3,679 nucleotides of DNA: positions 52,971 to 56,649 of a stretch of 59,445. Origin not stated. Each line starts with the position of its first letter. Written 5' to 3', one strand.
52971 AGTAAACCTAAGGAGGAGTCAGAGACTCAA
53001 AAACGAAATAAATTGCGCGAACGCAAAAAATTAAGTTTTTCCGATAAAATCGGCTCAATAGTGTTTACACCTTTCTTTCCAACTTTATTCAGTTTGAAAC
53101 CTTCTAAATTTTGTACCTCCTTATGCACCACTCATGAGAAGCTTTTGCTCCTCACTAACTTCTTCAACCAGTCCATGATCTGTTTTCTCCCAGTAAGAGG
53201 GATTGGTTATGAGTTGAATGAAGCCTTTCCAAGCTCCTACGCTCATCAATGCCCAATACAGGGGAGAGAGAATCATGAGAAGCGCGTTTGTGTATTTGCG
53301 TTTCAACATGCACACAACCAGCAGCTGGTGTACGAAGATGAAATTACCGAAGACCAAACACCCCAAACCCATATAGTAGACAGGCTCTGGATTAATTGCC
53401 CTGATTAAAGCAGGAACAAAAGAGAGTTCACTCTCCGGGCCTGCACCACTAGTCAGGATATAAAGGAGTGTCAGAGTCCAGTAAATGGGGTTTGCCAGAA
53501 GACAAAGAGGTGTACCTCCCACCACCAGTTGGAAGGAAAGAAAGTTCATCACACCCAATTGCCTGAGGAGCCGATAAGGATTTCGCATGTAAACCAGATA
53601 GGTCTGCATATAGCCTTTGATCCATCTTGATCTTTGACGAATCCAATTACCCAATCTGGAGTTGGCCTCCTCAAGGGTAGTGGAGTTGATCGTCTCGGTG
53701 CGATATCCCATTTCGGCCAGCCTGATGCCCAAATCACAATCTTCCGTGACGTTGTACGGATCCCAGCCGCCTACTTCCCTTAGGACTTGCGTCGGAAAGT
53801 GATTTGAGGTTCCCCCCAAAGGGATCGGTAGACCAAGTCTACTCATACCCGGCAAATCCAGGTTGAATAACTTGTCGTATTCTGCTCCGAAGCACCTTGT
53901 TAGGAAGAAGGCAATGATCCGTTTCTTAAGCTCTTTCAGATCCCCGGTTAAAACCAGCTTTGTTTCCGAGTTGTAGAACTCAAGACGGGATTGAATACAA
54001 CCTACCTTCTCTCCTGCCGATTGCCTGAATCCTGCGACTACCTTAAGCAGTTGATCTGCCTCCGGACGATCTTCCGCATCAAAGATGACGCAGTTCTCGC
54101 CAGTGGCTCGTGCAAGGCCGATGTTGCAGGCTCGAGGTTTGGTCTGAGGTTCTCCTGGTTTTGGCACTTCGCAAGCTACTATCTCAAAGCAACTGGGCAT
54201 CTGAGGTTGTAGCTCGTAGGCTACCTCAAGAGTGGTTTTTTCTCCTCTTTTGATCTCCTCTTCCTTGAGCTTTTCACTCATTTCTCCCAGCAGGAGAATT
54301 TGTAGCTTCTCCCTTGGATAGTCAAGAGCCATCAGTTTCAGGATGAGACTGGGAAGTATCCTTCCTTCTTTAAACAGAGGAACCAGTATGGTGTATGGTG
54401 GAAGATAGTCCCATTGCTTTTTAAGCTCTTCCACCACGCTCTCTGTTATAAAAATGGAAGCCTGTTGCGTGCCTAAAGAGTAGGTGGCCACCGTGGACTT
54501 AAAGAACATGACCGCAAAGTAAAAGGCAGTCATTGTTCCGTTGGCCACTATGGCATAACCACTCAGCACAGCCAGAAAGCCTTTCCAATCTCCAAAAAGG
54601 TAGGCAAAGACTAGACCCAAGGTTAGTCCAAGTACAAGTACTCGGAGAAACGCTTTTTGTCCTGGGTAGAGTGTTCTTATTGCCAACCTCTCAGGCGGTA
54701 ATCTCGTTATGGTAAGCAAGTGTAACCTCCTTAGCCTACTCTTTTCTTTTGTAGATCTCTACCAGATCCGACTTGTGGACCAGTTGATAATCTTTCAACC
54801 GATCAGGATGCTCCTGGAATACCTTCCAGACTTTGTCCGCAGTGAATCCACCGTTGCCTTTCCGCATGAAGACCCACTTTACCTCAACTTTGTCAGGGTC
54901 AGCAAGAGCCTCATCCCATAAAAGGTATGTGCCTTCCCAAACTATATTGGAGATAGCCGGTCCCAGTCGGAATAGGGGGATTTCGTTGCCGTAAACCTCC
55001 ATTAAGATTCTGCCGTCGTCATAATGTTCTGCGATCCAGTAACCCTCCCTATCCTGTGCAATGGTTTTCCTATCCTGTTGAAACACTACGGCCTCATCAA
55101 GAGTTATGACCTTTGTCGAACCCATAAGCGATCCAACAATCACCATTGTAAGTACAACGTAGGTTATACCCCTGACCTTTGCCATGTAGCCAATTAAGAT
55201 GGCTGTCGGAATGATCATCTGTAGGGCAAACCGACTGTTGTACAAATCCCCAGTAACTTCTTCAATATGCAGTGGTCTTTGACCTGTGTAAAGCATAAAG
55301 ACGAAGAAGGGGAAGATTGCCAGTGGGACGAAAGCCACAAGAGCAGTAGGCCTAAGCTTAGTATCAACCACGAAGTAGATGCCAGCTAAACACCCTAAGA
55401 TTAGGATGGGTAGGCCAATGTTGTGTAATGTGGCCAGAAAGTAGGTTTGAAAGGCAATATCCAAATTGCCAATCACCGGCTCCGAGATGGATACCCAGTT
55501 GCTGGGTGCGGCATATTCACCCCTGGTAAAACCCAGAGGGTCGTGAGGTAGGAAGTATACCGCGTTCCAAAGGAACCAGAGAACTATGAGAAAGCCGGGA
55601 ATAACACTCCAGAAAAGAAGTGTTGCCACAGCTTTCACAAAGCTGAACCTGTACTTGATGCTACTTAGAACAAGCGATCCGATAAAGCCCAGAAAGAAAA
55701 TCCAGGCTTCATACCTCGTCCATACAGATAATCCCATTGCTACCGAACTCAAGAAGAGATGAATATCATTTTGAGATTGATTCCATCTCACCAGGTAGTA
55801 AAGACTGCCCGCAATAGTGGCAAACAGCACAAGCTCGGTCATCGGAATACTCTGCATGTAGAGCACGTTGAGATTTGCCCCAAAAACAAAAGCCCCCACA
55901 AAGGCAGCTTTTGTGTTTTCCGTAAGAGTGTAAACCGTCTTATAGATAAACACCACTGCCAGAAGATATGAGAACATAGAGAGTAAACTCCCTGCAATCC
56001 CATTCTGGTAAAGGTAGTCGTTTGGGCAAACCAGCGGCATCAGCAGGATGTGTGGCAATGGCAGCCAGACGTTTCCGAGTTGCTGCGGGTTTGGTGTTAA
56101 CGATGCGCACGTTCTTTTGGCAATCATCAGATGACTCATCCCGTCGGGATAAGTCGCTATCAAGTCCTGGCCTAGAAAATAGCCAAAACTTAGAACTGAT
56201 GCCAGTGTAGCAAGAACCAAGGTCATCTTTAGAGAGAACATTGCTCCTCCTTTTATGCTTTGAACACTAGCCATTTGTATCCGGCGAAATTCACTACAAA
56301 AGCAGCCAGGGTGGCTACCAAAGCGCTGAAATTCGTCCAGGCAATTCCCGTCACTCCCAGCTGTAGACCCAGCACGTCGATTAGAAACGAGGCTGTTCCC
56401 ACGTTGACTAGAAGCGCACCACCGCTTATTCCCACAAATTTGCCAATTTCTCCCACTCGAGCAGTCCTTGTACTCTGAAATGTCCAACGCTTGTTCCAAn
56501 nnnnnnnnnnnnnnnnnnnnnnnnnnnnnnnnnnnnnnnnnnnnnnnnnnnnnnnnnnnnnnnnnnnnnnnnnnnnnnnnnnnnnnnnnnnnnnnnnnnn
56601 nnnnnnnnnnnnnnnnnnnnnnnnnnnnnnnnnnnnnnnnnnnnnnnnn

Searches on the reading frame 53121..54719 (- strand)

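Call 45: search_protein_families(library=pfam, proteins=[window:53121-54719:-], max_evalue=0.001)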
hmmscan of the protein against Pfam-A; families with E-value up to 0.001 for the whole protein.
window:53121-54719:- (532 aa): 2 families
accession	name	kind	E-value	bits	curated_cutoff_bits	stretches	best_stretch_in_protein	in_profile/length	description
PF13632.12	Glyco_trans_2_3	-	8e-20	71.9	27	1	212-420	4-185/198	Glycosyl transferase family group 2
PF13641.12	Glyco_tranf_2_3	-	1.5e-16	61.6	27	1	107-369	1-230/230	Glycosyltransferase like family 2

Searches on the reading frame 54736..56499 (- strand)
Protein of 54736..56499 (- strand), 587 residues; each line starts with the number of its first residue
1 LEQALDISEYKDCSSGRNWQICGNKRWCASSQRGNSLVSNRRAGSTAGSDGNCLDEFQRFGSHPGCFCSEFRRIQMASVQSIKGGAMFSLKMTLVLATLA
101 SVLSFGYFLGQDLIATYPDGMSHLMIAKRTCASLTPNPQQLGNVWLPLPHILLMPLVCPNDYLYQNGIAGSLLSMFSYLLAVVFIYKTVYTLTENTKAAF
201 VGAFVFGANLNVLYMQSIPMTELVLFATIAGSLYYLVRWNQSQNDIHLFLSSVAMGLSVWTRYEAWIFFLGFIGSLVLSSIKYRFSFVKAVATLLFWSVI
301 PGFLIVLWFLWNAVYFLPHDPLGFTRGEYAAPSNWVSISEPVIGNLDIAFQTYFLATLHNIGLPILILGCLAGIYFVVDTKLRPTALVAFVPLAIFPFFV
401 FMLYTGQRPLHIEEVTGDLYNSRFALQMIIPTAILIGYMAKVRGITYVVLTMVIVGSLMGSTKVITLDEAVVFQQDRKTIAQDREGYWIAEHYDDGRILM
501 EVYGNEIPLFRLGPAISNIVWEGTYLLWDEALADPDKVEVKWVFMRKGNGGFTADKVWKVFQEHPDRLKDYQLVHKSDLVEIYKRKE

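Call 45: search_protein_families(library=pfam, proteins=[window:54736-56499:-], max_evalue=0.001)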
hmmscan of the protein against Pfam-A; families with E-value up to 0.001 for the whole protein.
window:54736-56499:- (587 aa): 1 family
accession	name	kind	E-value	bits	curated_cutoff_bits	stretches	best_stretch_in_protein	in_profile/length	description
PF13231.12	PMT_2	-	0.00022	21.9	26.1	1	167-299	21-150/160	Dolichyl-phosphate-mannose-protein mannosyltransferase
